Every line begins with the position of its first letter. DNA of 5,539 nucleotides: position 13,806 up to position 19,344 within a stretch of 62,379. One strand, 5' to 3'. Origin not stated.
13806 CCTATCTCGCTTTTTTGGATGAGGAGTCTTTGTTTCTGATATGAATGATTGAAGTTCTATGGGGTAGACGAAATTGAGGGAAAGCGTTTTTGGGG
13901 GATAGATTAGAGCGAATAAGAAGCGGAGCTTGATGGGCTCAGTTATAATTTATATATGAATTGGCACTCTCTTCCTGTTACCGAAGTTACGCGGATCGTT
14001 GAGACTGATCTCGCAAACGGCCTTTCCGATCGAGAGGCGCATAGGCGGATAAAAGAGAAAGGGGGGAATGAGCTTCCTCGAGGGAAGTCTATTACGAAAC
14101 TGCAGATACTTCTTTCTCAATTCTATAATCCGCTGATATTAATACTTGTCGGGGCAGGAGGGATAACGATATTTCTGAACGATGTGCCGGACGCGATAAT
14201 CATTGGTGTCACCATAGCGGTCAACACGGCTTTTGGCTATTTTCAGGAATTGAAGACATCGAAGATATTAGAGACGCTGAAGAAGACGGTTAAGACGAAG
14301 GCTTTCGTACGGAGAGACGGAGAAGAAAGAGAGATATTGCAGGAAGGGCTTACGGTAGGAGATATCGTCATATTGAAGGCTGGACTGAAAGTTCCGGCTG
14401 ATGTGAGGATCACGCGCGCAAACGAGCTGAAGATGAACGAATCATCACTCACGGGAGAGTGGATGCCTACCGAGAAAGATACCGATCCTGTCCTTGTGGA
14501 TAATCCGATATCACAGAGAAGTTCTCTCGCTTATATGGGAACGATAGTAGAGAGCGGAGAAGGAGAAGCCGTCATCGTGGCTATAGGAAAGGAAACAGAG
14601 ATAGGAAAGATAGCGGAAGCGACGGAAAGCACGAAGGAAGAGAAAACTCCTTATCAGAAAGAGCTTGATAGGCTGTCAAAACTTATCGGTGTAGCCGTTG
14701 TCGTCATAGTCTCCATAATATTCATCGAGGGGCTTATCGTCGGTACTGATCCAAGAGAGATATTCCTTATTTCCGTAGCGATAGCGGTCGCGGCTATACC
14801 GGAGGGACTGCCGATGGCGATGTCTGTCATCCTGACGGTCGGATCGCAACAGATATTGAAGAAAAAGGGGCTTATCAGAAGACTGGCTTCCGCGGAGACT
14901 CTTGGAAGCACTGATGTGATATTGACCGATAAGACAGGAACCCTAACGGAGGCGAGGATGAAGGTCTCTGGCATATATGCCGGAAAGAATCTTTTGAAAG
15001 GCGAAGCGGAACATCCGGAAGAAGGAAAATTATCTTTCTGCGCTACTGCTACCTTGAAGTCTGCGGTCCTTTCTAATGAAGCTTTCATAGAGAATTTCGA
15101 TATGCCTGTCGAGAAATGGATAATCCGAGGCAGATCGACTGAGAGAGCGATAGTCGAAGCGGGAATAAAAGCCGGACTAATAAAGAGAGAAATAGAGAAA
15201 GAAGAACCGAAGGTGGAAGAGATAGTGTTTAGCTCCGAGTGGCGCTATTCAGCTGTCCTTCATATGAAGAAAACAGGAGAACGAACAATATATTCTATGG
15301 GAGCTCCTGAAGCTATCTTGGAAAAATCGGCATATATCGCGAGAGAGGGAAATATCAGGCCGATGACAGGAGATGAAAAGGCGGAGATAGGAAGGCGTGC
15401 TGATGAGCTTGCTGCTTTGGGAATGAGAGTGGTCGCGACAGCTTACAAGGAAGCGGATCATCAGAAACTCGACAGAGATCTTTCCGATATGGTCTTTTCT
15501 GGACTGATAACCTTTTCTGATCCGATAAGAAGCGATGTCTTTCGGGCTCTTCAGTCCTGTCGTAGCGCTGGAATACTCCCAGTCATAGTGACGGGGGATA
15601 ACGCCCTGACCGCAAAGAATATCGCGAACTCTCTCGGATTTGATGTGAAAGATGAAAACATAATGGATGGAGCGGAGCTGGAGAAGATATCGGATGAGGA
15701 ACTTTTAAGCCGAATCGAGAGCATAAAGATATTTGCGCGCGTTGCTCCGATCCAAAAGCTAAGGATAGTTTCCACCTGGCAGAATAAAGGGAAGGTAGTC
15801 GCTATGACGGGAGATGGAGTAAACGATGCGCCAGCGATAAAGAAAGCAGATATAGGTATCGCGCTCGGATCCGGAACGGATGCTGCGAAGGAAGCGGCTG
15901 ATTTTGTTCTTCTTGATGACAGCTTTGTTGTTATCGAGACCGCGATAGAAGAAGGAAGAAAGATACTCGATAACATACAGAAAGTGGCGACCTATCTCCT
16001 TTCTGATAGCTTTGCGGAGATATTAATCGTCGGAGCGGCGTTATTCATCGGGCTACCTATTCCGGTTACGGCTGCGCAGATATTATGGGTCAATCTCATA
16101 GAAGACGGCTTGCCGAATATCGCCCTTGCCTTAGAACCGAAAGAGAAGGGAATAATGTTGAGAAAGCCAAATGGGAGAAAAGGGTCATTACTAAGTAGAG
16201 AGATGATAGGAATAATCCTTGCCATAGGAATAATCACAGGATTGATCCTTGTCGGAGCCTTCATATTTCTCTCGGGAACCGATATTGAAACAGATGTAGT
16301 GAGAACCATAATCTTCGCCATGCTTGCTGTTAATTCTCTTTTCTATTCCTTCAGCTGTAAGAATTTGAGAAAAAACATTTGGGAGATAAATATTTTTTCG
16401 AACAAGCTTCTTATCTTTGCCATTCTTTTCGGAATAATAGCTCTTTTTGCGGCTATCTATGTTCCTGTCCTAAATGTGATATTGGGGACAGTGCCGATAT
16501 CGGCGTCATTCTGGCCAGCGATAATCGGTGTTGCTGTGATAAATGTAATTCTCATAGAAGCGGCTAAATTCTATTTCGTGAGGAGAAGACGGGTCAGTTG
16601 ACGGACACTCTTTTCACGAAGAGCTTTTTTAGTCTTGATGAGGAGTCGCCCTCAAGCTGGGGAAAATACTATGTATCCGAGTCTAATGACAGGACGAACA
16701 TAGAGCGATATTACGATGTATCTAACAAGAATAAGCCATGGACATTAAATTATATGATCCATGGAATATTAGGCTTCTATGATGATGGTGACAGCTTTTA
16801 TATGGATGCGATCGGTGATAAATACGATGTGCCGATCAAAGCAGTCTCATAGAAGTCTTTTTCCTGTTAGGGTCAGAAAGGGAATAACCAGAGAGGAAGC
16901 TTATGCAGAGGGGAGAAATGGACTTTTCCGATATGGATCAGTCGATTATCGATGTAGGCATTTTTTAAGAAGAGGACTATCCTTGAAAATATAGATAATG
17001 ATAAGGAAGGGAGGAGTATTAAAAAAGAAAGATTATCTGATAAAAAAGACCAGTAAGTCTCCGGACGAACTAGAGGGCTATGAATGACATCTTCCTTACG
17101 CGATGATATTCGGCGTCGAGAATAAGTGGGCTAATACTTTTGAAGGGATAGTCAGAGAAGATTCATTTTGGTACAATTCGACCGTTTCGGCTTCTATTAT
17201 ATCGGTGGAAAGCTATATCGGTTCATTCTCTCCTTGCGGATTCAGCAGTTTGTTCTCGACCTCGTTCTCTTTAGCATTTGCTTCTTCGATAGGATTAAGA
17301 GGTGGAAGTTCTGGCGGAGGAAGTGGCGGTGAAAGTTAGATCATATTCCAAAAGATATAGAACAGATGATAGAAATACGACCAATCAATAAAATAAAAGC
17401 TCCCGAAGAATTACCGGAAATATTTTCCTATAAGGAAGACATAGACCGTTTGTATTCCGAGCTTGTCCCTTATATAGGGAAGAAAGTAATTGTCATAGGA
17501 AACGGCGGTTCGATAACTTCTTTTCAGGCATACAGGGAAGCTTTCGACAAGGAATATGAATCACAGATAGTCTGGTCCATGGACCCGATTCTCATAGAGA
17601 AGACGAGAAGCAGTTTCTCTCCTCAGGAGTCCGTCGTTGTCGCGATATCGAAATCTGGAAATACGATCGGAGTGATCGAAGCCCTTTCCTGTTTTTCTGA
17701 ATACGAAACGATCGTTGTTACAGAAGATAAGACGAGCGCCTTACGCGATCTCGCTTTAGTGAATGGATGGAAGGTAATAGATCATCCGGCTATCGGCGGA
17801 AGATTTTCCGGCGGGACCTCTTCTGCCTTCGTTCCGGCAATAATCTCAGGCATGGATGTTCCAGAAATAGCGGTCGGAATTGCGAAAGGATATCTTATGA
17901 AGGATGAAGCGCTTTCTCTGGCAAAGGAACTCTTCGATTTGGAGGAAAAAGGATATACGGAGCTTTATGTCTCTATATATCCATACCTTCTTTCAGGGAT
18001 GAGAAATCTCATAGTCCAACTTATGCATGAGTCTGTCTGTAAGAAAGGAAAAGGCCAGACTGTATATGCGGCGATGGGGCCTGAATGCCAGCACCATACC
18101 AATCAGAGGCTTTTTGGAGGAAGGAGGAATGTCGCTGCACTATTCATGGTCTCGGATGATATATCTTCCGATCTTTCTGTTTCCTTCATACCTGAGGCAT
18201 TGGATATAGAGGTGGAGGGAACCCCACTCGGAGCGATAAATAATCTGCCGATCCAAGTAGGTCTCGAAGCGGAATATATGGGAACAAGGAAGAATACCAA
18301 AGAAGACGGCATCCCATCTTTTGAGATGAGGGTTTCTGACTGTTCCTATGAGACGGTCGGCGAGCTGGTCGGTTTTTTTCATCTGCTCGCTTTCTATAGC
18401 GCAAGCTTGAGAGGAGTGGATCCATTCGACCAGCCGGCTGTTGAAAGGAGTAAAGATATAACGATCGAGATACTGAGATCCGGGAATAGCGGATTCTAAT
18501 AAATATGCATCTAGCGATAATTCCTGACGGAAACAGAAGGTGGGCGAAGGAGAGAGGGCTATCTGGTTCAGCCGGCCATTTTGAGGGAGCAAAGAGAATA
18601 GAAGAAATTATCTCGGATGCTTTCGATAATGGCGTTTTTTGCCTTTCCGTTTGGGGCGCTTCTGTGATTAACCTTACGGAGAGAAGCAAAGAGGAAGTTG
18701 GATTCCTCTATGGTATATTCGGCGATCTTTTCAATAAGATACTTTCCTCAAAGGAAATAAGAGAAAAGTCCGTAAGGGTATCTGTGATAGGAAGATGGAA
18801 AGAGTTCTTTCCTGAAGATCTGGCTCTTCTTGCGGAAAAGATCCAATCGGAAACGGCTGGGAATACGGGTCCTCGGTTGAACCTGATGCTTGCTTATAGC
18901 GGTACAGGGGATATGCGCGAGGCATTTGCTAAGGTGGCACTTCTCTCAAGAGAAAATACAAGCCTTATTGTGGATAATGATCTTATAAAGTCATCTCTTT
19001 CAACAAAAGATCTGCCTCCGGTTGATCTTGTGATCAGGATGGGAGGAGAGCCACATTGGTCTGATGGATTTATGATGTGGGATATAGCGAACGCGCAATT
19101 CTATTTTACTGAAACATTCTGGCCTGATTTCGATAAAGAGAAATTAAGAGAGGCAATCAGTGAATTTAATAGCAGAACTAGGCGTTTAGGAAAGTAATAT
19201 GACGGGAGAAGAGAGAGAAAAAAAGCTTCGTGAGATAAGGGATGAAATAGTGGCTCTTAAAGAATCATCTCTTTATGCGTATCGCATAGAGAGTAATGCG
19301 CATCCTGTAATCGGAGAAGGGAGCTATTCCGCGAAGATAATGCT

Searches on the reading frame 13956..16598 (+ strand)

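Call 42: search_protein_families(library=pfam, proteins=[window:13956-16598:+], max_evalue=0.00001)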
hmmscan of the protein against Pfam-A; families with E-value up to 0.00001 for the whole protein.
window:13956-16598:+ (881 aa): 6 families
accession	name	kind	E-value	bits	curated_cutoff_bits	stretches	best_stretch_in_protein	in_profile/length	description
PF00122.25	E1-E2_ATPase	-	1.8e-48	164.9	28.1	1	112-303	3-181/181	E1-E2 ATPase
PF00689.26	Cation_ATPase_C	-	2.1e-43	148.6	27.3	1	701-872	1-174/175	Cation transporting ATPase, C-terminus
PF00690.31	Cation_ATPase_N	-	7.5e-17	61.2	20.4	1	3-70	1-68/69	Cation transporter/ATPase, N-terminus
PF00702.32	Hydrolase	-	5.7e-16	59.9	26.4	1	320-632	2-191/191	haloacid dehalogenase-like hydrolase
PF13246.12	Cation_ATPase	-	2.2e-12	47.2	21.7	1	374-461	4-91/91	Cation transport ATPase (P-type)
PF08282.18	Hydrolase_3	-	9.8e-09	35.7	20.9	0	607-653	198-244/255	haloacid dehalogenase-like hydrolase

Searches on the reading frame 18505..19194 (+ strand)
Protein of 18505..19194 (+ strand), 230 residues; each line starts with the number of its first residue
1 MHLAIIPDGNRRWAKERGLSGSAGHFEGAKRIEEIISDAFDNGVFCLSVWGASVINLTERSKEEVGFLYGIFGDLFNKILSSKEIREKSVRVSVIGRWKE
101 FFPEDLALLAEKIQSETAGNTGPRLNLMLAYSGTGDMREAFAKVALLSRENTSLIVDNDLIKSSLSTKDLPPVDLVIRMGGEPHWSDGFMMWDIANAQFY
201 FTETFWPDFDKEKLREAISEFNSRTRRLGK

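Call 75: search_protein_families(library=pfam, proteins=[window:18505-19194:+], max_evalue=0.00001)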
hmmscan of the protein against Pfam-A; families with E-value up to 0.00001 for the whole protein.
window:18505-19194:+ (230 aa): 1 family
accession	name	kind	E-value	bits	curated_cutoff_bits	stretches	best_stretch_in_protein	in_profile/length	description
PF01255.24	Prenyltransf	-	3e-53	181.1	27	1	6-229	1-219/219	Putative undecaprenyl diphosphate synthase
